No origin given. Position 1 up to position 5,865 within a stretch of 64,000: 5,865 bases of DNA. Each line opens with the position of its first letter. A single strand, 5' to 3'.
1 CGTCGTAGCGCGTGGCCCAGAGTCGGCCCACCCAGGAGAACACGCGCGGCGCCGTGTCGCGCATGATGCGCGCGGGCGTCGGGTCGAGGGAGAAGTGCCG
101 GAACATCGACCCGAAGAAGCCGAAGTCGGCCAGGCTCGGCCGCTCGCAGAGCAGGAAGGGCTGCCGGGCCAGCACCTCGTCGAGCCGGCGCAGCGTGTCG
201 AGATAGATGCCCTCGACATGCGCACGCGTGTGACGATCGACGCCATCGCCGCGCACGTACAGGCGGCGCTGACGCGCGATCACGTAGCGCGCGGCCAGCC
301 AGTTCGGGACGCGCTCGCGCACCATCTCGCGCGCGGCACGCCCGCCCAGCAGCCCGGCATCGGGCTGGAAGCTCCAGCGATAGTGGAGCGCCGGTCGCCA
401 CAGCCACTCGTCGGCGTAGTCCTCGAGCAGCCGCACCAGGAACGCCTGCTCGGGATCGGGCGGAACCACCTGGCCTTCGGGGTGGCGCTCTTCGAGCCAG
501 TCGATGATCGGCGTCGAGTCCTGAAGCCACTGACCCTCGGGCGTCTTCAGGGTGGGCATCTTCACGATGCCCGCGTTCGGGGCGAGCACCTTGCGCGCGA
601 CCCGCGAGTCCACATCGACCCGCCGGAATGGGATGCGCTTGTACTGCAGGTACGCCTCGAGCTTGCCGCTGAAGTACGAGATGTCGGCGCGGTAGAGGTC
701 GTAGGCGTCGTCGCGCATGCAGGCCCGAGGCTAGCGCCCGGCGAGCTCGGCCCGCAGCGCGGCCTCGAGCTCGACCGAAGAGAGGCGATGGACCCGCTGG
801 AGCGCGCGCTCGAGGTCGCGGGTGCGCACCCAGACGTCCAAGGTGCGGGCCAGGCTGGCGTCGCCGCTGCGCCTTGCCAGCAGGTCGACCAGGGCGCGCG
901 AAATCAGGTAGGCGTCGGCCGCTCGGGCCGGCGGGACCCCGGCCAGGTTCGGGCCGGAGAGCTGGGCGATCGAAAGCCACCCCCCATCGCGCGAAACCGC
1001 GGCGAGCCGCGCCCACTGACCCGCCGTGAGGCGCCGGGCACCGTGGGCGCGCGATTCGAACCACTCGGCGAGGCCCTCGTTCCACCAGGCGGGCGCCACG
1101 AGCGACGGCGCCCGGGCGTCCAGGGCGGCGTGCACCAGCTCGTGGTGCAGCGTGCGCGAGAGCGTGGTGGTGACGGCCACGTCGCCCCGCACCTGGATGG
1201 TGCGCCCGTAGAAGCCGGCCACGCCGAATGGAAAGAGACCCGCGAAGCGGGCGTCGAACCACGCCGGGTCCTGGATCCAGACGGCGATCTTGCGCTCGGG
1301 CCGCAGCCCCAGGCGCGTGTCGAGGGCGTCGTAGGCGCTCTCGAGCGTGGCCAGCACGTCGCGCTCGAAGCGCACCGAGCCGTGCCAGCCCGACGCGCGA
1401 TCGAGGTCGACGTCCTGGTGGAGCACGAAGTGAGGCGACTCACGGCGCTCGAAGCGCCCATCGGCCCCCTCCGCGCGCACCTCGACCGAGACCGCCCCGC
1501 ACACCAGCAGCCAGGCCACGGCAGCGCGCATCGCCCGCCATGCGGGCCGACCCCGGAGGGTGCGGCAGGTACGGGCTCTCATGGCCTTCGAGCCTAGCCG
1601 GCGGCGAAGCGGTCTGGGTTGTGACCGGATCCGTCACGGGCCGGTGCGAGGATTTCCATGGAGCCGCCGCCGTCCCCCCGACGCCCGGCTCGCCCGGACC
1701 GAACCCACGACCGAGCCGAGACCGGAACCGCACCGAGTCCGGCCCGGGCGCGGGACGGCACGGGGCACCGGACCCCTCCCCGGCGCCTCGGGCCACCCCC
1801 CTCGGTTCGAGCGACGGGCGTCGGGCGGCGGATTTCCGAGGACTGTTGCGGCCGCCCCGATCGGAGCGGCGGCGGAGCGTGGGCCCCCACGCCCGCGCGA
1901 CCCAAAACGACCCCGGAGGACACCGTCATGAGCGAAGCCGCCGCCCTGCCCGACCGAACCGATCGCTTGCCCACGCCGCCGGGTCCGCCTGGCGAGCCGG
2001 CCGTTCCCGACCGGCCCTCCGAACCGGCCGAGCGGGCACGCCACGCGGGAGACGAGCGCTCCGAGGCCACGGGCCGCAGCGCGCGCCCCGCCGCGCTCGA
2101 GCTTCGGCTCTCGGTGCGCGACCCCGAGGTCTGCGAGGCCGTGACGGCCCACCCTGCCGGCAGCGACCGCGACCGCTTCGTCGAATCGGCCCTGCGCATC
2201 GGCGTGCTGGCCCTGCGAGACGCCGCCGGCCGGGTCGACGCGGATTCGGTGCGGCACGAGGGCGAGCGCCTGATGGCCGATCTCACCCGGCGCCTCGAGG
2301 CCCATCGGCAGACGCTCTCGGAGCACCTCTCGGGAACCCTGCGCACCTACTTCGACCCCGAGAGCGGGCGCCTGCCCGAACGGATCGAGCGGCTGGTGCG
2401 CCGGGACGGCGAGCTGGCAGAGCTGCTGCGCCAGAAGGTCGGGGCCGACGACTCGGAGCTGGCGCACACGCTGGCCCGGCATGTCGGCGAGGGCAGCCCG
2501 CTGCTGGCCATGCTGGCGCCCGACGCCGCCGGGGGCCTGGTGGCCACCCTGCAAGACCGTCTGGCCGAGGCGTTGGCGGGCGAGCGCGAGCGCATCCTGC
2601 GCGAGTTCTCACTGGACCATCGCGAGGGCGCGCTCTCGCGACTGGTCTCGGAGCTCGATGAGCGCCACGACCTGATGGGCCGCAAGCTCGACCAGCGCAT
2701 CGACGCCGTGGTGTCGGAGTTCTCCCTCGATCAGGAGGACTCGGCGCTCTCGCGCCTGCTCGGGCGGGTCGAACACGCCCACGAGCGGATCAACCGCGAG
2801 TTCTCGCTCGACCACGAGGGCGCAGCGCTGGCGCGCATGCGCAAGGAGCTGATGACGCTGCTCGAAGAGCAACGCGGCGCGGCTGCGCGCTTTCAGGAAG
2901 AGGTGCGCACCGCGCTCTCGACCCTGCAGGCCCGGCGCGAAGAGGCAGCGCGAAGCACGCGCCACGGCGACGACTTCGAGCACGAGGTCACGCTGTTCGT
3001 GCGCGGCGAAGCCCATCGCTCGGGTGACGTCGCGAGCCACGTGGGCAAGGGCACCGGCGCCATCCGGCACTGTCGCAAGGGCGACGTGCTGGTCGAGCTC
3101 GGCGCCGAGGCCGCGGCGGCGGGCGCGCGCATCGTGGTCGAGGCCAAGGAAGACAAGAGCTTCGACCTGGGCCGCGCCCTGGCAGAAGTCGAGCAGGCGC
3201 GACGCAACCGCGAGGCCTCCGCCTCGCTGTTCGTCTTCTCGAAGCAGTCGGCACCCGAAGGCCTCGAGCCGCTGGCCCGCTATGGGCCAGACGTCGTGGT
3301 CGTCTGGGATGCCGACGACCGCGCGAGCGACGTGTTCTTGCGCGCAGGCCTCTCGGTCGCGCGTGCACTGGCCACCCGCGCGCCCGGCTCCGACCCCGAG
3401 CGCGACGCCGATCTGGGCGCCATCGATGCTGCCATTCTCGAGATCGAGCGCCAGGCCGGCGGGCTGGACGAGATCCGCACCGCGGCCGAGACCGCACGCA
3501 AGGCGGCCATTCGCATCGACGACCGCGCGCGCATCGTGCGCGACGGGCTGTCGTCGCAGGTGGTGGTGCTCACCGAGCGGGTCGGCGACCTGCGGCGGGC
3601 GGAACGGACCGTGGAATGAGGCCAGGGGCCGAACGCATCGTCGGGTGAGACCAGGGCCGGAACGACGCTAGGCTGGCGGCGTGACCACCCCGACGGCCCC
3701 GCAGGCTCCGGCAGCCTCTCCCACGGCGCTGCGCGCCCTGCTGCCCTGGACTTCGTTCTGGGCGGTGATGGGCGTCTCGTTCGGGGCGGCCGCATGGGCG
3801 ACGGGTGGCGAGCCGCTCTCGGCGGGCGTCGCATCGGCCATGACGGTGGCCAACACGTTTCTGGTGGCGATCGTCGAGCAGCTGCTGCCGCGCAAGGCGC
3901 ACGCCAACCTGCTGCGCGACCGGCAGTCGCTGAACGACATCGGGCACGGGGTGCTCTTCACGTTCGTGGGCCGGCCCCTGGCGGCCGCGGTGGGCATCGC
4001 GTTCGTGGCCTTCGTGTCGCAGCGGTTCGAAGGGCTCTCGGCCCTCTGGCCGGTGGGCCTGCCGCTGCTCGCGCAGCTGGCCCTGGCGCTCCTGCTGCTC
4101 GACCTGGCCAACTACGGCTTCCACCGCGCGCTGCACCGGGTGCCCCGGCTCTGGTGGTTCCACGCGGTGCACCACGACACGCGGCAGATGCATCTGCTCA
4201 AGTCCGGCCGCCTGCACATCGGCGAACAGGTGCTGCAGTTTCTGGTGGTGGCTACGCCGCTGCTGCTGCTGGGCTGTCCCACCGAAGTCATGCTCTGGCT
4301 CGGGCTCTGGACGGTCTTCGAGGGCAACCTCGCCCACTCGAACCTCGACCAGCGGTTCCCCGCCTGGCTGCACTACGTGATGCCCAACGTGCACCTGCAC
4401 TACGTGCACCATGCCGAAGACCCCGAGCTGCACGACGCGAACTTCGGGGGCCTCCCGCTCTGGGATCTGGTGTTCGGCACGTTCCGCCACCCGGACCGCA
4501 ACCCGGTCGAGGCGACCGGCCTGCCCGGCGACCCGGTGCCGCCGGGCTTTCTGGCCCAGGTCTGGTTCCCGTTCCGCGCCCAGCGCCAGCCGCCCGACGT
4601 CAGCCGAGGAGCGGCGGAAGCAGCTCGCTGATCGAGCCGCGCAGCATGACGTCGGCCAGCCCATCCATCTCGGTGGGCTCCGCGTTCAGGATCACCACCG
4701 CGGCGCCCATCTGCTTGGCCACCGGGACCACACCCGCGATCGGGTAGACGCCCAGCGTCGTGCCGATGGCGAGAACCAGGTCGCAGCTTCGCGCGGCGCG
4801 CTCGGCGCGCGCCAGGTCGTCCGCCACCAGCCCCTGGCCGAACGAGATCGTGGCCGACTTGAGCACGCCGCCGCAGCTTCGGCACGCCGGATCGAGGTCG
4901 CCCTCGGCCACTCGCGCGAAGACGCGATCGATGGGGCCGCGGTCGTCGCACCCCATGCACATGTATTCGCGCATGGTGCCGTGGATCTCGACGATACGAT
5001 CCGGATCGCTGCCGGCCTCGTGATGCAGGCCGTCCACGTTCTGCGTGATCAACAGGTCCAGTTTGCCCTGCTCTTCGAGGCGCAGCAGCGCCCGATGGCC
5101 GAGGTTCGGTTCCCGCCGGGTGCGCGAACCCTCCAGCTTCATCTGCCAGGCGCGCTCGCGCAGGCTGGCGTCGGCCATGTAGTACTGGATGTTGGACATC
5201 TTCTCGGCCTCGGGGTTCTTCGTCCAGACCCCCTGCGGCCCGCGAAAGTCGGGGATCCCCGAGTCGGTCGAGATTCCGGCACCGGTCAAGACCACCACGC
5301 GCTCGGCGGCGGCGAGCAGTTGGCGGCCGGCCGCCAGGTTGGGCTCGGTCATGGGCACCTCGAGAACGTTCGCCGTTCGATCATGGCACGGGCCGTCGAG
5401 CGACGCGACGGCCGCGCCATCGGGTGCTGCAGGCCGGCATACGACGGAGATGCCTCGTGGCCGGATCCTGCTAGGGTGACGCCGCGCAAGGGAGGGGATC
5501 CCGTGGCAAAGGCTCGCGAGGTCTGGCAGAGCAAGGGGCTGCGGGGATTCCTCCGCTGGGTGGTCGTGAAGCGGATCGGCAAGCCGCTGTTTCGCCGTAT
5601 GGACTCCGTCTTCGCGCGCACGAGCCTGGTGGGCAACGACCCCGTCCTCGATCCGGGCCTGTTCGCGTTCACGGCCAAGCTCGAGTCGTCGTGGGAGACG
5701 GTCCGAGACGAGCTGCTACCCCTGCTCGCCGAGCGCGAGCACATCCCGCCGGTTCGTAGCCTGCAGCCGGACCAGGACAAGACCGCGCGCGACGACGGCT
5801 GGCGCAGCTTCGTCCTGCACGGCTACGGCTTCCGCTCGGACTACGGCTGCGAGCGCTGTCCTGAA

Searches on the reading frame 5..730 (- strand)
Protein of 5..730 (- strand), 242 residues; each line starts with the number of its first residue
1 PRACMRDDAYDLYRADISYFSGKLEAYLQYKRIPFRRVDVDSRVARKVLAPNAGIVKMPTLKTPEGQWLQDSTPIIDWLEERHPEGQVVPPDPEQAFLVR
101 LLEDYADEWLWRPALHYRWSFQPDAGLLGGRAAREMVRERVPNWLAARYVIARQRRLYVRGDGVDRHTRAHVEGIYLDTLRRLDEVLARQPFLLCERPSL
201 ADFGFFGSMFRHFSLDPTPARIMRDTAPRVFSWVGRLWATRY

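Call 47: search_protein_families(library=pfam, proteins=[window:5-730:-], max_evalue=0.00001)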
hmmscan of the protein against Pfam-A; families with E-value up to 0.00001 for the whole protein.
window:5-730:- (242 aa): 4 families
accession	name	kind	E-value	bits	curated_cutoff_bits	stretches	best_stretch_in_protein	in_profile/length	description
PF13417.12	GST_N_3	-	1.7e-13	51.2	22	1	12-85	1-73/75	Glutathione S-transferase, N-terminal domain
PF13409.12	GST_N_2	-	3.4e-09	37.6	25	1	18-82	2-70/70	Glutathione S-transferase, N-terminal domain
PF17172.10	GST_N_4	-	2.6e-06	28.5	30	1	21-121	3-95/99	Glutathione S-transferase N-terminal domain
PF13410.11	GST_C_2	-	3.4e-06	27.5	24.9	0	169-235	4-68/69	Glutathione S-transferase, C-terminal domain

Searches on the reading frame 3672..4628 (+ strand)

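Call 47: search_protein_families(library=pfam, proteins=[window:3672-4628:+], max_evalue=0.00001)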
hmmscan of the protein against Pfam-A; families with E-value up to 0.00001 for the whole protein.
window:3672-4628:+ (319 aa): 1 family
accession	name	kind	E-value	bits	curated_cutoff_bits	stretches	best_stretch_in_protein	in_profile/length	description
PF04116.19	FA_hydroxylase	-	7.8e-24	85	31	1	137-270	2-132/132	Fatty acid hydroxylase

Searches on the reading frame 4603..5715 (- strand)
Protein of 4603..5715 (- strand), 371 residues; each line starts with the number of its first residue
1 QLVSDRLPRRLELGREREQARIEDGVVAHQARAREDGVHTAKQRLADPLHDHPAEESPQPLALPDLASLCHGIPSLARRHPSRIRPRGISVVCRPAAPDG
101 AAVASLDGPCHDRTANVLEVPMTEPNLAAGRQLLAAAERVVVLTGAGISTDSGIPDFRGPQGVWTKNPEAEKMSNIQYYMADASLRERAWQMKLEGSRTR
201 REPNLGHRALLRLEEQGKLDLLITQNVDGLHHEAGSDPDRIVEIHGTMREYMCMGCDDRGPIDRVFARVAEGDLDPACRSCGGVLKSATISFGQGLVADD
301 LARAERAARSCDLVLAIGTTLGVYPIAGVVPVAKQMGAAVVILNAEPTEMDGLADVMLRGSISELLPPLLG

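Call 47: search_protein_families(library=pfam, proteins=[window:4603-5715:-], max_evalue=0.00001)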
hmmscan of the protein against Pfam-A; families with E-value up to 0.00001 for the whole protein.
window:4603-5715:- (371 aa): 1 family
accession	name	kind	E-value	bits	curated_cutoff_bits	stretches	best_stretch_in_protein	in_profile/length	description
PF02146.23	SIR2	-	1.5e-39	136.3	24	1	145-325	1-180/180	Sir2 family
